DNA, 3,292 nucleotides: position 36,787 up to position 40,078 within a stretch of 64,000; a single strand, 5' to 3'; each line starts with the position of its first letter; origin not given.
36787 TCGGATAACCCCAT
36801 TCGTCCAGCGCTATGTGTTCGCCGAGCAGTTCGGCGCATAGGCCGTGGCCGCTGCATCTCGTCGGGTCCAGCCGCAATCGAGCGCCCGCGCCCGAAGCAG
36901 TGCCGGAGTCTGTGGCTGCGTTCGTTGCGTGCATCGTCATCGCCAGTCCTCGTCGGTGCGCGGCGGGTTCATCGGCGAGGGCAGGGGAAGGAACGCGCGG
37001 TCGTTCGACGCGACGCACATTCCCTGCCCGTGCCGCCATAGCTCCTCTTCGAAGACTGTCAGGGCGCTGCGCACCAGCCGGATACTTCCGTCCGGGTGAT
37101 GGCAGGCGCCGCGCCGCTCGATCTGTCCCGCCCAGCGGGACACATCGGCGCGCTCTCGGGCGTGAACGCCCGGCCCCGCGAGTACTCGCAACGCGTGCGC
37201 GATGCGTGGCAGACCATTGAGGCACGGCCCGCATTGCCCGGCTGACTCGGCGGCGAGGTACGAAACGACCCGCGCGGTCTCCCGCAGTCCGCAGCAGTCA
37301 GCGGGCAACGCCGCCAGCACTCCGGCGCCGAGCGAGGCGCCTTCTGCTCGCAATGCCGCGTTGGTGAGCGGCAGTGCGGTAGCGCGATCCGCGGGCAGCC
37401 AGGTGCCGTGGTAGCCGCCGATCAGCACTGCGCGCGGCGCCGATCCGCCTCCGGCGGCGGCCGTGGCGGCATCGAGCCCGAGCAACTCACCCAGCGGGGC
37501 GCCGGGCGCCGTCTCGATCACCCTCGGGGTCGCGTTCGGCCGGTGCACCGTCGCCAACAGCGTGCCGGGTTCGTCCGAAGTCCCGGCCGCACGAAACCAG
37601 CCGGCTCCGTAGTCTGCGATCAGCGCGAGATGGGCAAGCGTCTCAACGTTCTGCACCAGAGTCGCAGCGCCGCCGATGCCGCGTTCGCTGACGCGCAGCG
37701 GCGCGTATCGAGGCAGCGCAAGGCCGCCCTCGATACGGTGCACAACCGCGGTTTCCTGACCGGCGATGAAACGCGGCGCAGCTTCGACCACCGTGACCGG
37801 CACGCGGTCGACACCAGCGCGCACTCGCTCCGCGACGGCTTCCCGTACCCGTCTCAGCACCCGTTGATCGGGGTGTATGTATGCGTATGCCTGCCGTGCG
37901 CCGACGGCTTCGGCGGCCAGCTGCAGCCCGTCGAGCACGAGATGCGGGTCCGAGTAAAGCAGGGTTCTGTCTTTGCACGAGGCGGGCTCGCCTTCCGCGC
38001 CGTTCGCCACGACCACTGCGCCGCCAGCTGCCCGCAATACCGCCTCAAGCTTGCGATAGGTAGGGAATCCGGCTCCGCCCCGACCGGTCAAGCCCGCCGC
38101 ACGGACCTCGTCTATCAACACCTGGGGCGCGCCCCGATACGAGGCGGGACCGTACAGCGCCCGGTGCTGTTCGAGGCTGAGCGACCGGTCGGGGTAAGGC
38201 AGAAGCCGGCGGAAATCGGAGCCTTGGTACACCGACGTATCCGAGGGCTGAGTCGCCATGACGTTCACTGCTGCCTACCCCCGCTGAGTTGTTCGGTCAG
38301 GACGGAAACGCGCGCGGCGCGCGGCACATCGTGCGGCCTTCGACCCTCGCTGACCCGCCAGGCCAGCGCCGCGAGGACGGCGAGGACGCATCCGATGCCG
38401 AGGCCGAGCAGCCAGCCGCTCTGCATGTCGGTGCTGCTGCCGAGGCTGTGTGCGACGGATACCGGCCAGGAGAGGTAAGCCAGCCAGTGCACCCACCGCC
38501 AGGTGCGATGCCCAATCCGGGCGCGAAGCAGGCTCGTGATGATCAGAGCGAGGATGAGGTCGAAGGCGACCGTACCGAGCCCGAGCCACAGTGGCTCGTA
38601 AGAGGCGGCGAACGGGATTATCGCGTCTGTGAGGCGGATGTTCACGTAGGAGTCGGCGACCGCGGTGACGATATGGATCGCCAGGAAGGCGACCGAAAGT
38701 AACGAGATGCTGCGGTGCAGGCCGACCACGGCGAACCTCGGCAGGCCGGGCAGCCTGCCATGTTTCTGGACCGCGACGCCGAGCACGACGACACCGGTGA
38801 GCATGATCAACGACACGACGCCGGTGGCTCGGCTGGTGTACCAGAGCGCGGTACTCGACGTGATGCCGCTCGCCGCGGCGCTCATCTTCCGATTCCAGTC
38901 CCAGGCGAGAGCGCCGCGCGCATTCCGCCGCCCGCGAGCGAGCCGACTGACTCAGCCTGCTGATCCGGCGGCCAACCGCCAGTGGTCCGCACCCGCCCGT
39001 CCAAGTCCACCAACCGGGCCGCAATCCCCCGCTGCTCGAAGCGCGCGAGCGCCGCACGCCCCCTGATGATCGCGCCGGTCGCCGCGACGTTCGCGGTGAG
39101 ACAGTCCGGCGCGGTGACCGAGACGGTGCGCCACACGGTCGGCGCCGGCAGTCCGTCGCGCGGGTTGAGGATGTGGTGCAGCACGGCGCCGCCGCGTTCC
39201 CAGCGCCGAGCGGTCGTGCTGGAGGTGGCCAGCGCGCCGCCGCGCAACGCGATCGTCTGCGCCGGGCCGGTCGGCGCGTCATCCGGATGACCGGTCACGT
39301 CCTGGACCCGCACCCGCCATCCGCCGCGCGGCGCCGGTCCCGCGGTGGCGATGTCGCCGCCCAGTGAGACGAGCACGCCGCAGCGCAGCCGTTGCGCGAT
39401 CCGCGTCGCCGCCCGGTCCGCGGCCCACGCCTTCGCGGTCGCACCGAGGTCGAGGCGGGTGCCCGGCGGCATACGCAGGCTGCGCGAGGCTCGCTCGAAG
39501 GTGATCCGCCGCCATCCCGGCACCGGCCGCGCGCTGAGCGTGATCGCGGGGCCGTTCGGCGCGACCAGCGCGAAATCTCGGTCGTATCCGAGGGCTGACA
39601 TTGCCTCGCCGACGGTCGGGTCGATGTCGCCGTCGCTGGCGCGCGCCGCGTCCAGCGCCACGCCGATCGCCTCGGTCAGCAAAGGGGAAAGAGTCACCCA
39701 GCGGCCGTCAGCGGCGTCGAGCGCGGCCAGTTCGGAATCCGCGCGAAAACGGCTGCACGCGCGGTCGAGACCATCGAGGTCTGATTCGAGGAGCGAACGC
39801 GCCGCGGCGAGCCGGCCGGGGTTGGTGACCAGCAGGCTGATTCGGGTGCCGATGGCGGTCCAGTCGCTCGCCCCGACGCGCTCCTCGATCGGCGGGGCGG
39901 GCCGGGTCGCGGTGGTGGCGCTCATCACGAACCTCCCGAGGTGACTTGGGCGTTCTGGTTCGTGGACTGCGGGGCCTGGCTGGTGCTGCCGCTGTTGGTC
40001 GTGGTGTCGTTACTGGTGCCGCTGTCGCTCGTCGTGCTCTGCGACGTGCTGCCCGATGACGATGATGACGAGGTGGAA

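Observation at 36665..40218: Five-gene ApbE-linked operon that looks like an NAD(P)H-to-extracytoplasm electron conduit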

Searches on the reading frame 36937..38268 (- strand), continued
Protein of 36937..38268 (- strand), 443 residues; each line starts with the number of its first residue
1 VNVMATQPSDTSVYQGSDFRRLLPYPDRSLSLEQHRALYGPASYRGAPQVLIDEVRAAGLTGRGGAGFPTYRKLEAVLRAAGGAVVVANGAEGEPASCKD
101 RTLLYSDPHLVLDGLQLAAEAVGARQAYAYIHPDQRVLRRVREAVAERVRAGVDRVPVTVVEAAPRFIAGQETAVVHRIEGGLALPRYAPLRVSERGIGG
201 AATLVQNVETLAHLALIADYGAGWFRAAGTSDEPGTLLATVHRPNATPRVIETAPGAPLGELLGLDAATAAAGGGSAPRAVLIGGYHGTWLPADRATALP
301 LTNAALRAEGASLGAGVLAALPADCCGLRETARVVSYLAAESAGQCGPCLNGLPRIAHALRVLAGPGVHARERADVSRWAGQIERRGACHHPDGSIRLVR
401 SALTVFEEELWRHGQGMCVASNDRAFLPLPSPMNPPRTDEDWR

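Call 35: search_solved_structures(query=window:36937-38268:-, max_evalue=0.001, show_alignments=1)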
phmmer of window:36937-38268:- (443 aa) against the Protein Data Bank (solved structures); distinct sequences matched with E-value up to 0.001: 64 (the best 60 are shown).
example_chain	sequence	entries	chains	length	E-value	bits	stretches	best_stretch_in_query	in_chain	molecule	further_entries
7p5h_B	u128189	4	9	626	3.6e-47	164.5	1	45-426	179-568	Fe-hydrogenase, subunit beta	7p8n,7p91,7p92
7t2r_B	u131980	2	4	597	1.5e-43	152.5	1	40-368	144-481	NiFe hydrogenase subunit B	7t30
5ldw_F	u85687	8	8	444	2.5e-42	148.5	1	47-413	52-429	NADH dehydrogenase [ubiquinone] flavoprotein 1, mitochondrial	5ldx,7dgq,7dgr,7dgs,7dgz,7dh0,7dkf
9w2u_F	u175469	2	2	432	2.6e-42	148.5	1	47-412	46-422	NADH dehydrogenase [ubiquinone] flavoprotein 1, mitochondrial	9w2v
7zd6_1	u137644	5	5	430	2.6e-42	148.4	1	47-412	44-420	NADH dehydrogenase [ubiquinone] flavoprotein 1, mitochondrial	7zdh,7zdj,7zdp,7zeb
5lnk_1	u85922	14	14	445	2.7e-42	148.4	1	47-413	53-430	Mitochondrial complex I, 51 kDa subunit | NADH dehydrogenase [ubiquinone] flavoprotein 1, mitochondrial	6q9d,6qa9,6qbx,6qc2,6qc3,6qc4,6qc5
5lc5_F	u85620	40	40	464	2.9e-42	148.3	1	47-413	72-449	NADH dehydrogenase [ubiquinone] flavoprotein 1, mitochondrial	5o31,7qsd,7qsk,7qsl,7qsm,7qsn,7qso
6zk9_1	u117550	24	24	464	3e-42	148.2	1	47-413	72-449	NADH dehydrogenase [ubiquinone] flavoprotein 1, mitochondrial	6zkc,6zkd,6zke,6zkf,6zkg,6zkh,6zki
9ti4_C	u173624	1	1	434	5.2e-42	147.4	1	47-412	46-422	NADH dehydrogenase [ubiquinone] flavoprotein 1, mitochondrial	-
5xtb_A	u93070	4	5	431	5.8e-42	147.3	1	47-412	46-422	NADH dehydrogenase [ubiquinone] flavoprotein 1, mitochondrial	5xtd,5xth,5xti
9cwt_A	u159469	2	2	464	6.8e-42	147.1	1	47-413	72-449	NADH dehydrogenase [ubiquinone] flavoprotein 1, mitochondrial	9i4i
8zo8_V1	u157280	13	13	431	6.8e-42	147.1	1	47-414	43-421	NADH dehydrogenase [ubiquinone] flavoprotein 1, mitochondrial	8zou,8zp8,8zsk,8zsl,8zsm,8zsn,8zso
7v2d_A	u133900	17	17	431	6.8e-42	147.1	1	47-413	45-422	NADH dehydrogenase [ubiquinone] flavoprotein 1, mitochondrial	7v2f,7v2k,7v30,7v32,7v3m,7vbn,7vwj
7v2c_A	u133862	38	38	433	6.9e-42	147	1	47-413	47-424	NADH dehydrogenase [ubiquinone] flavoprotein 1, mitochondrial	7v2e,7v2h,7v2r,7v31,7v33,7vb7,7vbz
5gpn_c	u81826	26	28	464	7.1e-42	147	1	47-415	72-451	NADH dehydrogenase [ubiquinone] flavoprotein 1, mitochondrial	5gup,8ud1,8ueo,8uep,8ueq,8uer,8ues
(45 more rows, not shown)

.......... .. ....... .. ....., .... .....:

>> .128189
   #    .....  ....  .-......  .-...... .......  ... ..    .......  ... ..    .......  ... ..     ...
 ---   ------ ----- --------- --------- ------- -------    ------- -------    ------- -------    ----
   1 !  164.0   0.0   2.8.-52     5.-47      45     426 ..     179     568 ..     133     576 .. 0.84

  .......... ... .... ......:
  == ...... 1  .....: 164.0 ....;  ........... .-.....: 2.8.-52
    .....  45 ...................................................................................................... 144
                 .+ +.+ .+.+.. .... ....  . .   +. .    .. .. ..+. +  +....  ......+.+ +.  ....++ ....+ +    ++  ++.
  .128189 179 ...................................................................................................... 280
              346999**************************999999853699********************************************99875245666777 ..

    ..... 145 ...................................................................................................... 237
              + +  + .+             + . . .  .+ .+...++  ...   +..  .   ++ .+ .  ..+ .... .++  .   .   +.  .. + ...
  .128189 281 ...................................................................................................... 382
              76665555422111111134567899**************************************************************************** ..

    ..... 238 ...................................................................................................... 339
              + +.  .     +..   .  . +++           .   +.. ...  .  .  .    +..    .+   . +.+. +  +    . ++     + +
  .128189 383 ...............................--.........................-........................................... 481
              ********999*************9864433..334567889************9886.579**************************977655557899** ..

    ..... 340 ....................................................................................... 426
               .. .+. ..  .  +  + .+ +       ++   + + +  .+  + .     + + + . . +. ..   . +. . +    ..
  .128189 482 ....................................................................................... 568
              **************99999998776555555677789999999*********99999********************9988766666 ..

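Call 47: find_encoding_contigs(protein=P0005, flank=6000, max_places=2)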
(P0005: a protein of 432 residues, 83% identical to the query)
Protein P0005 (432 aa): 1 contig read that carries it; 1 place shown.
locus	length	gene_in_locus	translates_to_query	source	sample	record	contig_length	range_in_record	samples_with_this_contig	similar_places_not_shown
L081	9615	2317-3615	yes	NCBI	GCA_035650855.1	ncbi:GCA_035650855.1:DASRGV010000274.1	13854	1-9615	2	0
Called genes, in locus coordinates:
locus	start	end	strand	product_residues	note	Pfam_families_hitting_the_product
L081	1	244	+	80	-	?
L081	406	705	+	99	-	-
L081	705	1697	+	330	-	PF02424:ApbE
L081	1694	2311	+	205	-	PF01794:Ferric_reduct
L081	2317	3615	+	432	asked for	PF01512:Complex1_51K, PF10589:NADH_4Fe-4S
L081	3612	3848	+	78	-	PF13459:Fer4_15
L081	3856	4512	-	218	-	-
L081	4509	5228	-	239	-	-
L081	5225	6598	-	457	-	-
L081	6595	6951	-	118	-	PF19840:DUF6317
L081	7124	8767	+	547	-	PF18158:AidB_N, PF02770:Acyl-CoA_dh_M, PF00441:Acyl-CoA_dh_1, PF22924:ACOX_C_alpha1 (weak), PF08028:Acyl-CoA_dh_2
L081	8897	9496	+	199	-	PF12763:EH (faint), PF13499:EF-hand_7 (faint), PF00036:EF-hand_1 (faint), PF13202:EF-hand_5 (faint), PF13405:EF-hand_6 (faint)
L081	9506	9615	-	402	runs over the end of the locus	PF01070:FMN_dh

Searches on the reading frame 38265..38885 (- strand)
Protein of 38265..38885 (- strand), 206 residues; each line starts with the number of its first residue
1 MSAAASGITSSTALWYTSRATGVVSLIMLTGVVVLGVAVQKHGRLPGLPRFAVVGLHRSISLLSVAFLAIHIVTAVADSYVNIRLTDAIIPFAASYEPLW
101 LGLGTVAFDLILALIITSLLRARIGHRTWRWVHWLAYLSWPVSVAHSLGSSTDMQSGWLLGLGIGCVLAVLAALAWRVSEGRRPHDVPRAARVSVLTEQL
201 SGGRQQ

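Call 3: search_protein_families(library=pfam, proteins=[window:38265-38885:-], max_evalue=0.01)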
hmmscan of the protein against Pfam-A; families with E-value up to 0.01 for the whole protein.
window:38265-38885:- (206 aa): 1 family
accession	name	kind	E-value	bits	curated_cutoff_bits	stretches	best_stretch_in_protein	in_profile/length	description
PF01794.25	Ferric_reduct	-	6.1e-08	33.2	28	1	21-140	1-117/121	Ferric reductase like transmembrane component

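Call 6: search_protein_families(library=ncbifam, proteins=[window:38265-38885:-], max_evalue=0.01)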
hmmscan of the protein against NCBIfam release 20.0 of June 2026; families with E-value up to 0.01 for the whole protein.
window:38265-38885:- (206 aa): 1 family
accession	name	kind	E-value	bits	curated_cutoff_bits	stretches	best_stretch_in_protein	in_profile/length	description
TIGR02106.1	cyd_oper_ybgT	equivalog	0.004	17.4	31.6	0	158-181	6-29/30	cytochrome bd-I oxidase subunit CydX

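Call 37: search_solved_structures(query=window:38265-38885:-, max_evalue=1, show_alignments=2)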
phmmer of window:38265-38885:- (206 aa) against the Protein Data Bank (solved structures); distinct sequences matched with E-value up to 1: 3.
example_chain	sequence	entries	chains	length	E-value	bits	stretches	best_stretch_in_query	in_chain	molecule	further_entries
8qta_A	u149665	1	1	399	0.073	16.2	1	103-146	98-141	FAD-binding FR-type domain-containing protein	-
8qt6_A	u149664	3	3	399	0.073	16.2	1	103-146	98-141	FAD-binding FR-type domain-containing protein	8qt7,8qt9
8qq7_A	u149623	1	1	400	0.073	16.2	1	103-146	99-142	FAD-binding FR-type domain-containing protein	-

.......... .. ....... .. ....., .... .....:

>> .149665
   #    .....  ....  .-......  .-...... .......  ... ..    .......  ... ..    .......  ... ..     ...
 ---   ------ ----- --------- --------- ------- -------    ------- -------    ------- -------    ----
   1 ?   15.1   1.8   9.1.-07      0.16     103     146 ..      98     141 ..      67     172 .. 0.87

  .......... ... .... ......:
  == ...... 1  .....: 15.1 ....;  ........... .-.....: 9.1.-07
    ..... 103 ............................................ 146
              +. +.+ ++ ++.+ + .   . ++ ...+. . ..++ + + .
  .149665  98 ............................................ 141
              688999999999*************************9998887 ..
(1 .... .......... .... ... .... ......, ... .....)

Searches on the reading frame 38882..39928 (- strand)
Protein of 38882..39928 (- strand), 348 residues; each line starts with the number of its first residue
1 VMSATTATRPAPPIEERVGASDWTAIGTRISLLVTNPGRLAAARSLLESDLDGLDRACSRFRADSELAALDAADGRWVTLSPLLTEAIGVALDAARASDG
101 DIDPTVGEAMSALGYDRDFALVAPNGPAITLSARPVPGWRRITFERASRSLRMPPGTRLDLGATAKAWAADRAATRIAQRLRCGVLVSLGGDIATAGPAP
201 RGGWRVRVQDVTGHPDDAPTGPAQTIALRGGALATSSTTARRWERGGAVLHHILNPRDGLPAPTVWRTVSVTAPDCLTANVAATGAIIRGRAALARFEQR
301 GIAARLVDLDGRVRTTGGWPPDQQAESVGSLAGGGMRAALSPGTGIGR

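Call 3: search_protein_families(library=pfam, proteins=[window:38882-39928:-], max_evalue=0.01)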
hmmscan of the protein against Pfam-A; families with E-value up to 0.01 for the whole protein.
window:38882-39928:- (348 aa): 1 family
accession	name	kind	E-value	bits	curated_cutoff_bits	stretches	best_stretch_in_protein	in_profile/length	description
PF02424.20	ApbE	-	3.9e-51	174.6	25.6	1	27-304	2-264/266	ApbE family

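Call 6: search_protein_families(library=ncbifam, proteins=[window:38882-39928:-], max_evalue=0.01)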
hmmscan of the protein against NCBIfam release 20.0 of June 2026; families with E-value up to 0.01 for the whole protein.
window:38882-39928:- (348 aa): 1 family
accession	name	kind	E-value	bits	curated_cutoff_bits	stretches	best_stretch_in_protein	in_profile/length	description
NF007774.0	PRK10461.1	equivalog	1.8e-14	53.4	498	1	29-307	47-327/351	FAD:protein FMN transferase ApbE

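Call 34: search_solved_structures(query=window:38882-39928:-, max_evalue=0.001, show_alignments=2)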
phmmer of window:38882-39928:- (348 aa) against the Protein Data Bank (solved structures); distinct sequences matched with E-value up to 0.001: 13.
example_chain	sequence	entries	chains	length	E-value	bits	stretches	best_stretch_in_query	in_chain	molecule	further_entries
1vrm_A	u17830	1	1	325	2.2e-22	83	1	25-290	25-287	hypothetical protein TM1553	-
4xdt_A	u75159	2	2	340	9.7e-19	71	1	51-318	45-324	FAD:protein FMN transferase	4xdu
7mgt_A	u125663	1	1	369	6e-18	68.4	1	51-318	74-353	FAD:protein FMN transferase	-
4ifu_A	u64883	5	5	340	6.7e-18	68.2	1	51-318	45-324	FAD:protein FMN transferase | Thiamine biosynthesis lipoprotein ApbE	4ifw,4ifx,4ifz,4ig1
3pnd_A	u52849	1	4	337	1.3e-17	67.3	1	17-311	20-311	Thiamine biosynthesis lipoprotein ApbE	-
4xdr_A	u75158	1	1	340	1.9e-17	66.8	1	51-318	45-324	FAD:protein FMN transferase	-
4xgw_A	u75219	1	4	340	8.4e-17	64.6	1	30-312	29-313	FAD:protein FMN transferase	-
2o18_A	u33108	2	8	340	3e-16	62.8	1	30-312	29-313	Thiamine biosynthesis lipoprotein apbE | FAD:protein FMN transferase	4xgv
4xgx_A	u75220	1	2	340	2.1e-15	60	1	30-312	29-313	FAD:protein FMN transferase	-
6nxi_A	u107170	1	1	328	4.6e-14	55.6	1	34-292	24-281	FAD:protein FMN transferase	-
5mgy_H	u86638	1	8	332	6.3e-13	51.9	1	46-313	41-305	FAD:protein FMN transferase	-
6nxj_A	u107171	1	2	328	1.1e-12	51.1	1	34-292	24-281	FAD:protein FMN transferase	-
7esa_A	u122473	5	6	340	3.2e-09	39.7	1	88-318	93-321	FAD:protein FMN transferase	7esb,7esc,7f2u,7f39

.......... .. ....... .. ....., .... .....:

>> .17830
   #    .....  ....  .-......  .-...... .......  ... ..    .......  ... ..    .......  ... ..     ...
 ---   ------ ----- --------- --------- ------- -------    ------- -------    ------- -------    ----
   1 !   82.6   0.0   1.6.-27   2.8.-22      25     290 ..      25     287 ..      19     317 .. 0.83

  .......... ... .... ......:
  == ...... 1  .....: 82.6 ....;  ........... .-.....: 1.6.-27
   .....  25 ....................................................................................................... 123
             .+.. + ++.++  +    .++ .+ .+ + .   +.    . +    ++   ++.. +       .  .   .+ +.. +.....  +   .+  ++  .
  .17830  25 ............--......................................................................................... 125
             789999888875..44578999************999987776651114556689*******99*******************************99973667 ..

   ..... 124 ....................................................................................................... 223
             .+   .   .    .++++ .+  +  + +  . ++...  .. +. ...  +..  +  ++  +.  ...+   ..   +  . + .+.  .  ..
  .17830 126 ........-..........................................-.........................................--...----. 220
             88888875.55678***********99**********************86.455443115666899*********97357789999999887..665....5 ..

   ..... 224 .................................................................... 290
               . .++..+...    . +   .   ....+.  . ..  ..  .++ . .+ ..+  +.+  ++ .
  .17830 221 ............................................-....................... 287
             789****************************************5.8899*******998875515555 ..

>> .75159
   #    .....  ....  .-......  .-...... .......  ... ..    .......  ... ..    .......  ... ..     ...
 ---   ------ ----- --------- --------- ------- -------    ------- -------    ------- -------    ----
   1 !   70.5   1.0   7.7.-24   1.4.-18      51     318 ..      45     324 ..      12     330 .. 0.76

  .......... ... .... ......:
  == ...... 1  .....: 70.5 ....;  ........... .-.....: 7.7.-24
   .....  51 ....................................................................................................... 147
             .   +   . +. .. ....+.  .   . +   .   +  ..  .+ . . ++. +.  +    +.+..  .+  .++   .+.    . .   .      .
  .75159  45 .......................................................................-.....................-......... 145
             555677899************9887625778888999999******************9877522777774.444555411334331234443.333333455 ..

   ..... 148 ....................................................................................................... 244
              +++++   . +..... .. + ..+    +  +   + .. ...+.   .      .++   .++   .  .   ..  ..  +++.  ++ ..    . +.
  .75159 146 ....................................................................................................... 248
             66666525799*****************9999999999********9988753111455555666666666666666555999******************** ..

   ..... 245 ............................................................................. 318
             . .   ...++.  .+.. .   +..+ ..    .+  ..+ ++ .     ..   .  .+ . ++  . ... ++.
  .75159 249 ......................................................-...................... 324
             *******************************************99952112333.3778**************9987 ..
